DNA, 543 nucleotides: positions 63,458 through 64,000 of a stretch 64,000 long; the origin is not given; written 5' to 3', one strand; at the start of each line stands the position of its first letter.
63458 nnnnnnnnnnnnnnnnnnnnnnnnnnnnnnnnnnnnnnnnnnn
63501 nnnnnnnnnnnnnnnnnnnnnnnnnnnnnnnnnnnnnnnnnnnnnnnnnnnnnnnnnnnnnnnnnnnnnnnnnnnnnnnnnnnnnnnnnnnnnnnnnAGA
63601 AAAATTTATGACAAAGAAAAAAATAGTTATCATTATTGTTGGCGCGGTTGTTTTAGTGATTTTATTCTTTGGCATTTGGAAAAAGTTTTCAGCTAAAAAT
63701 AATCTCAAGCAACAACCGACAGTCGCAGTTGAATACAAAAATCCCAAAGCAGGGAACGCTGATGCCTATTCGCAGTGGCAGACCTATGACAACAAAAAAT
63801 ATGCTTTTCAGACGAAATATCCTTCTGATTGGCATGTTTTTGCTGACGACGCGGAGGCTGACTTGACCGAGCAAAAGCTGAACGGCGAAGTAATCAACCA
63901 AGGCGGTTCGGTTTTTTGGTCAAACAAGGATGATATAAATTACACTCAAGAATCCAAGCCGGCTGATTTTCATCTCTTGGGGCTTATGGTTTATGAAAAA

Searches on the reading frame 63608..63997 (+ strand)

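Call 10: search_protein_families(library=pfam, proteins=[window:63608-63997:+], max_evalue=0.1)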
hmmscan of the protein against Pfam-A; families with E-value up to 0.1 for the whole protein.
window:63608-63997:+ (130 aa): 6 families
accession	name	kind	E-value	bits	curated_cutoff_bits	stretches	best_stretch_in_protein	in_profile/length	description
PF18933.6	PsbP_2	-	0.00018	22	27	1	7-82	1-69/184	PsbP-like protein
PF12869.13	tRNA_anti-like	-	0.0069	16.4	23.5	1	1-71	1-68/146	tRNA_anti-like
PF12698.13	ABC2_membrane_3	-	0.012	15.1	31.6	1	6-98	3-87/347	ABC-2 family transporter protein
PF04313.20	HSDR_N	-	0.015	15.6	25.1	1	35-83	136-186/198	Type I restriction enzyme R protein N terminus (HSDR_N)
PF05961.16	Chordopox_A13L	-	0.039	14.6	24.1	1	6-47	5-44/69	Chordopoxvirus A13L protein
PF02836.23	Glyco_hydro_2_C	-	0.054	13.1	21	1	24-97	191-260/302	Glycosyl hydrolases family 2, TIM barrel domain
